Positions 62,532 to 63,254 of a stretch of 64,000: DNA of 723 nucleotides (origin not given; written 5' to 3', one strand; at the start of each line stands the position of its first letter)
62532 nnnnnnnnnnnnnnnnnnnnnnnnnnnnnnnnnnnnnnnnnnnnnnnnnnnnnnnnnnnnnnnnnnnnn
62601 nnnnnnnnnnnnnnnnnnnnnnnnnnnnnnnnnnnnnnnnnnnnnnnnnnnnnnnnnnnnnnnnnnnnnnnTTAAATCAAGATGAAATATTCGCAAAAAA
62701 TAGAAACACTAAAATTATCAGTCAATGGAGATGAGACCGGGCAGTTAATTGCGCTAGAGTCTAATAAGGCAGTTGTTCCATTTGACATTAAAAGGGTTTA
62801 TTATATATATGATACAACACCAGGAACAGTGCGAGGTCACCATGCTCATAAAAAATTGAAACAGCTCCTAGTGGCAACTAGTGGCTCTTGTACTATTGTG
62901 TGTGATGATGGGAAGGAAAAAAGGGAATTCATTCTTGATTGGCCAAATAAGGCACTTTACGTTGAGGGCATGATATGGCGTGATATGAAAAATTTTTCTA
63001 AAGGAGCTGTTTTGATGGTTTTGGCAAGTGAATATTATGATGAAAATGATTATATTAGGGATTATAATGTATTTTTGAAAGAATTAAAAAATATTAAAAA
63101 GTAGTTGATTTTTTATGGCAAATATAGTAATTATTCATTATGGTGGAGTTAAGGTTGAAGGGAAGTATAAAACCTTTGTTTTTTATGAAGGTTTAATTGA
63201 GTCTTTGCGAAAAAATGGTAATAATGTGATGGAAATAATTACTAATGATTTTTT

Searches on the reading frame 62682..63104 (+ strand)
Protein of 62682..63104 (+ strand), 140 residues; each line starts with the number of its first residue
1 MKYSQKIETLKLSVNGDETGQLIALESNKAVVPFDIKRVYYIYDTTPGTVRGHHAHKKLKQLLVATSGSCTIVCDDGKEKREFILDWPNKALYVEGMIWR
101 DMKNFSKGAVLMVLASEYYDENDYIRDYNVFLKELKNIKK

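Call 79: search_protein_families(library=pfam, max_evalue=0.00001, proteins=[window:62682-63104:+])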
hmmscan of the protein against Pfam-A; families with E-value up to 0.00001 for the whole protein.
window:62682-63104:+ (140 aa): 1 family
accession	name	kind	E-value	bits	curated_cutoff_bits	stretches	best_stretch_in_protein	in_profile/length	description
PF05523.17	FdtA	-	5.3e-51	172.3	23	1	7-134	3-129/131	WxcM-like, C-terminal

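Call 106: find_encoding_contigs(protein=window:62682-63104:+, flank=10000, max_places=2)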
Protein window:62682-63104:+ (140 aa): 24 contigs read that carry it; 2 places shown.
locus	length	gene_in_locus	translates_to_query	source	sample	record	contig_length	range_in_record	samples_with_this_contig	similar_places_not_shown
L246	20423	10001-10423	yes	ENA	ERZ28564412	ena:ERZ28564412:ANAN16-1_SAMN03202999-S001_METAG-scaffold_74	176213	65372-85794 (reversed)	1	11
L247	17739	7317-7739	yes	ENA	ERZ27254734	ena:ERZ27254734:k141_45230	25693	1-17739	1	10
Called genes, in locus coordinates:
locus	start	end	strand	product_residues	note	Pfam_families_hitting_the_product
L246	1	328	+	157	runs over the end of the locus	-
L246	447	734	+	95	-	PF01909:NTP_transf_2, PF18765:Polbeta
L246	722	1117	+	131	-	PF08780:NTase_sub_bind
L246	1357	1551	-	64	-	-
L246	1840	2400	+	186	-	PF12686:DUF3800 (weak)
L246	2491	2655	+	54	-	-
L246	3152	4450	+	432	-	PF13175:AAA_15 (weak), PF00005:ABC_tran, PF13304:AAA_21 (weak), PF14524:Wzt_C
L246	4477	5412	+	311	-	PF00535:Glycos_transf_2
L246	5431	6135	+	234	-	PF13302:Acetyltransf_3 (faint), PF13673:Acetyltransf_10 (weak), PF00583:Acetyltransf_1, PF13508:Acetyltransf_7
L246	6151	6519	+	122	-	PF00892:EamA (faint), PF00893:Multi_Drug_Res (weak)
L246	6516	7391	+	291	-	PF13489:Methyltransf_23, PF13847:Methyltransf_31 (weak), PF08241:Methyltransf_11, PF08242:Methyltransf_12, PF13649:Methyltransf_25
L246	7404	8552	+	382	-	PF01041:DegT_DnrJ_EryC1, PF00155:Aminotran_1_2, PF00266:Aminotran_5, PF01053:Cys_Met_Meta_PP (weak)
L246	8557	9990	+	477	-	-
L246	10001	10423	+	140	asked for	PF05523:FdtA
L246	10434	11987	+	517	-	PF13524:Glyco_trans_1_2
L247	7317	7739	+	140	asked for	PF05523:FdtA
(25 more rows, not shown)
